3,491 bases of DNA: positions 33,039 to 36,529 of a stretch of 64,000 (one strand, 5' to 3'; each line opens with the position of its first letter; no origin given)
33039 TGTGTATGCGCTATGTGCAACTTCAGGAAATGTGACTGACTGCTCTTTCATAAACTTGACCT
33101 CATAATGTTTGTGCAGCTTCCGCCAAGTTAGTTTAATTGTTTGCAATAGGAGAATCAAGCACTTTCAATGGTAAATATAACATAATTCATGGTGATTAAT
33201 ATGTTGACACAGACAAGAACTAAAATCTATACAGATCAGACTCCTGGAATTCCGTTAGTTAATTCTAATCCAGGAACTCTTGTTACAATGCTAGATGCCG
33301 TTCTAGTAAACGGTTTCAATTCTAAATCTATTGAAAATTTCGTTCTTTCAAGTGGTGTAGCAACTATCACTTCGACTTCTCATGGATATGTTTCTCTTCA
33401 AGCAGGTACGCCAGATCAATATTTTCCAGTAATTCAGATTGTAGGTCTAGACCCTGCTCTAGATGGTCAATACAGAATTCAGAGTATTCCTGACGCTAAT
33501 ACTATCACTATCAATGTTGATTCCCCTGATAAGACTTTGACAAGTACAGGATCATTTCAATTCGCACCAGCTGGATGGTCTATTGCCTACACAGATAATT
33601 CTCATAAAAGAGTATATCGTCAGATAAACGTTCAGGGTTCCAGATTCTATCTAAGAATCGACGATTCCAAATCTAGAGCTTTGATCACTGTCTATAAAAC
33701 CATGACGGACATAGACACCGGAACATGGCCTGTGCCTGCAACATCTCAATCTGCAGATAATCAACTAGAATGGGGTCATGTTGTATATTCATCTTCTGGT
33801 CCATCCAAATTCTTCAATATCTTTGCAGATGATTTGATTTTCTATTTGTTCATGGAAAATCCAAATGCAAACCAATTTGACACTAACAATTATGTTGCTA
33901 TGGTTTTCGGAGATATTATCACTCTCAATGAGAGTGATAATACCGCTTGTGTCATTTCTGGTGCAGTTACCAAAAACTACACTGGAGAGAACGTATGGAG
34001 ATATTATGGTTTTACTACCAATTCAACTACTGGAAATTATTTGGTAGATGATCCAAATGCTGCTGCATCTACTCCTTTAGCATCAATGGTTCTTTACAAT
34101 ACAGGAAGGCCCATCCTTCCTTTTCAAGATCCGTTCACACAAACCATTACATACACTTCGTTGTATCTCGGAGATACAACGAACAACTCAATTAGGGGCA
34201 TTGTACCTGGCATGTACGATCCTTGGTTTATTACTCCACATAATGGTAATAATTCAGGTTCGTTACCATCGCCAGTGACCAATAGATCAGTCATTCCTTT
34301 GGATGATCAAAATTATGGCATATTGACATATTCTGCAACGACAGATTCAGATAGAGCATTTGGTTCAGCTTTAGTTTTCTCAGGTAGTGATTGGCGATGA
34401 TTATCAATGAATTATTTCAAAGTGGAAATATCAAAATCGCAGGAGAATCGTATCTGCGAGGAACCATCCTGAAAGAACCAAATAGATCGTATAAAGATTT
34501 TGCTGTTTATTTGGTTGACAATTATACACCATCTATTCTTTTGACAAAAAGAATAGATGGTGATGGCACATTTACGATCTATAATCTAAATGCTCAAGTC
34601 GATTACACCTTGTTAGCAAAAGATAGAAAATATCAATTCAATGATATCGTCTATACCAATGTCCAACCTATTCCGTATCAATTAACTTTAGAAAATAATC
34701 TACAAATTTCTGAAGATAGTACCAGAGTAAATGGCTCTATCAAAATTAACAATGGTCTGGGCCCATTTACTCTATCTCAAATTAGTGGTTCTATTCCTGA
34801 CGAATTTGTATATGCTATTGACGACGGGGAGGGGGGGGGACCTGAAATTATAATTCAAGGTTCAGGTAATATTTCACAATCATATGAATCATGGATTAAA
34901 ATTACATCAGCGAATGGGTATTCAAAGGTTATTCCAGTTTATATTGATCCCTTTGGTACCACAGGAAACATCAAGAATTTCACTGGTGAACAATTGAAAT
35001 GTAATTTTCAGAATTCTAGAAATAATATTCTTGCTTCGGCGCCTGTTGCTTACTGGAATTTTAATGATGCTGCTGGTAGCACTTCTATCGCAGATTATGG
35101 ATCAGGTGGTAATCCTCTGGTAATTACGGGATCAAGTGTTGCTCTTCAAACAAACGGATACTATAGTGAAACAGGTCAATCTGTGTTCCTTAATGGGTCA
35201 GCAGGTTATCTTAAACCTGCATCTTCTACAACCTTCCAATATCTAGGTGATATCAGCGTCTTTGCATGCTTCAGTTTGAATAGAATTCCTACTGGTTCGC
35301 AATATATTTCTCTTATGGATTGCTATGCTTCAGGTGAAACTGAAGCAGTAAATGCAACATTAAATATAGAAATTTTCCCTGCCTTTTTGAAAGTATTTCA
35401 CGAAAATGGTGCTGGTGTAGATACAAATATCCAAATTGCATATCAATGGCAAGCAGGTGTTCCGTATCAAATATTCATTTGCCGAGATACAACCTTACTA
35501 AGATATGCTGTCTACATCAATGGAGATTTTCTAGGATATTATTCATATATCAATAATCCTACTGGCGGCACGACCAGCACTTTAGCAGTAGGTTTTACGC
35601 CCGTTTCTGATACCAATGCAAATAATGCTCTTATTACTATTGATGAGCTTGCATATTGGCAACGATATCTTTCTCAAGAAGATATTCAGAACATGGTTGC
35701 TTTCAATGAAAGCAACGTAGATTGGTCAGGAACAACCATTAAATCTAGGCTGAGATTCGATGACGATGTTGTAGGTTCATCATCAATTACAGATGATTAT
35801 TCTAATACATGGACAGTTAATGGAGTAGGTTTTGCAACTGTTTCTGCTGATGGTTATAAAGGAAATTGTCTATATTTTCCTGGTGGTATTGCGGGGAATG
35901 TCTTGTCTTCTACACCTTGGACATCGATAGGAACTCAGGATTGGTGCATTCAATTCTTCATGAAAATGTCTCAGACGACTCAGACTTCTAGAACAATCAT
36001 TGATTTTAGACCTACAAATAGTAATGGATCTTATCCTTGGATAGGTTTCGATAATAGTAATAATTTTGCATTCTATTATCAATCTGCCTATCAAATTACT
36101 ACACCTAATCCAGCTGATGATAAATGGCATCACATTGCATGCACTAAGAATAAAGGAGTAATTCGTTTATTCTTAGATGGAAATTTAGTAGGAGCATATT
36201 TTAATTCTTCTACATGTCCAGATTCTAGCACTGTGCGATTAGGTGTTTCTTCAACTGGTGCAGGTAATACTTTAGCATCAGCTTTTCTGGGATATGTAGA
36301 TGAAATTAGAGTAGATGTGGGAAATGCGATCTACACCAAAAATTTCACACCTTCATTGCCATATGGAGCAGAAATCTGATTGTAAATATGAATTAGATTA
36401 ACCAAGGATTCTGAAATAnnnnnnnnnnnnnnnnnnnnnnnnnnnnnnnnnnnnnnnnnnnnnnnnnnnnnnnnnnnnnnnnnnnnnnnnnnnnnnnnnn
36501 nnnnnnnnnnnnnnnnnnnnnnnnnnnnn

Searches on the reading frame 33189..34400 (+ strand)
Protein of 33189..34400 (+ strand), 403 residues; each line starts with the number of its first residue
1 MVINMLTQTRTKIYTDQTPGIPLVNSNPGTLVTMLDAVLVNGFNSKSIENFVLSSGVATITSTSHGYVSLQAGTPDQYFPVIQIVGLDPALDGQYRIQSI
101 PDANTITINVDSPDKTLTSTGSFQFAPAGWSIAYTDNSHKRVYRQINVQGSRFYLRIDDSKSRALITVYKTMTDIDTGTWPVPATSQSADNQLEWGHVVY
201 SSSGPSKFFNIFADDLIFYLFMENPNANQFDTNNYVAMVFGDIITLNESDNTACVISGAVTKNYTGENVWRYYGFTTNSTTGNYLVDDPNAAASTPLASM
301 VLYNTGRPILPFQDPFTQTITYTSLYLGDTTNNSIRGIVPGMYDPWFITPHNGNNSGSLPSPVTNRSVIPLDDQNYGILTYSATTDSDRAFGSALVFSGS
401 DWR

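Call 4: search_protein_families(library=pfam, proteins=[window:33189-34400:+], max_evalue=0.1)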
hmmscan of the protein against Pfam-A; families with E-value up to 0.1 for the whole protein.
window:33189-34400:+ (403 aa): 1 family
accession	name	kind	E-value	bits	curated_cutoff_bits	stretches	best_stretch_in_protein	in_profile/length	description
PF03958.22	Secretin_N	-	0.039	14.6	28.2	1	21-114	4-51/69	Bacterial type II/III secretion system short domain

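Call 7: search_protein_families(library=phrogs, proteins=[window:33189-34400:+], max_evalue=0.01)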
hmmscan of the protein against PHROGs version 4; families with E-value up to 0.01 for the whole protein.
window:33189-34400:+ (403 aa): 2 families
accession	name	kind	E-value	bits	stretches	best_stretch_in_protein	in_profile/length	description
phrog_9998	-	unknown function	1.3e-45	157.3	1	7-351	2-356/401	-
phrog_9600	-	tail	8.4e-17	62.7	1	126-269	40-186/330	tail assembly protein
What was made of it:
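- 33189..34400 (+): p403: similar to proteins annotated 'tail assembly protein'. In relatives it is a neighbour of the cassette genes. phrog_9998 and phrog_9600 (call 7).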

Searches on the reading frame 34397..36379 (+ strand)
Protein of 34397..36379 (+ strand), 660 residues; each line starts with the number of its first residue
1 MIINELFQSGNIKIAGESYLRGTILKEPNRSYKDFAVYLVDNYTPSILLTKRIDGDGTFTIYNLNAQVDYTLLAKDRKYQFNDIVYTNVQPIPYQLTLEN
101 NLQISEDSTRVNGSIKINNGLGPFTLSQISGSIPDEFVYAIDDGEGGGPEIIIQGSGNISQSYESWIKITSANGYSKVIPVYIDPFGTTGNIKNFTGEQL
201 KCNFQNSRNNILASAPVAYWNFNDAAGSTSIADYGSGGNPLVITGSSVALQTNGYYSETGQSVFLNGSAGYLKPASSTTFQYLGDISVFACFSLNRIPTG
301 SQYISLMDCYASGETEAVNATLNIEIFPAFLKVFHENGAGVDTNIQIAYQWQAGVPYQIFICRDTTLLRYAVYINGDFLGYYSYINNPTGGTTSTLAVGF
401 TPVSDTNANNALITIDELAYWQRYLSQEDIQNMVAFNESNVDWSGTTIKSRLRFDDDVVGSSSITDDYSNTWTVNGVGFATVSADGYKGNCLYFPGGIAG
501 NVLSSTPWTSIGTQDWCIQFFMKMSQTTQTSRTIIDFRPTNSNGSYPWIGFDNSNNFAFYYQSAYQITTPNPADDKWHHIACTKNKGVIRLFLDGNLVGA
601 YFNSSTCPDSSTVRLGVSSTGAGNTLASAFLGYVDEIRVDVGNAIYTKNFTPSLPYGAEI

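Call 4: search_protein_families(library=pfam, proteins=[window:34397-36379:+], max_evalue=0.1)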
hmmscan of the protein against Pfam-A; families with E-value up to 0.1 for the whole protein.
window:34397-36379:+ (660 aa): 1 family
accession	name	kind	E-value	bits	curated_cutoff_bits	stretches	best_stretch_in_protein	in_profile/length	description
PF13385.13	Laminin_G_3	-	1.7e-22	80.7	27.6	2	507-639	11-140/151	Concanavalin A-like lectin/glucanases superfamily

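Call 6: search_protein_families(library=phrogs, proteins=[window:34397-36379:+], max_evalue=0.01)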
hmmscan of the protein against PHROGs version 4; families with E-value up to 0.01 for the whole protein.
window:34397-36379:+ (660 aa): 7 families
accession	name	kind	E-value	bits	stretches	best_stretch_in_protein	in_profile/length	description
phrog_3545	-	unknown function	1.3e-18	67.5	1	435-653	738-972/1115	-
phrog_13163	-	tail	8.6e-17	61.3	1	511-653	575-713/976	baseplate wedge subunit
phrog_38322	-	unknown function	4.7e-15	56.5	1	465-653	308-499/506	-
phrog_24074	-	unknown function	2.3e-13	50.3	1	456-652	422-618/892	-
phrog_6011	-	head and packaging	2.9e-11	44.8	1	447-639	19-217/221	virion structural protein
phrog_27013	-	unknown function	0.00037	21.7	0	47-91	50-94/95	-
phrog_5313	-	unknown function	0.0083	15.2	0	208-250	484-526/1052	-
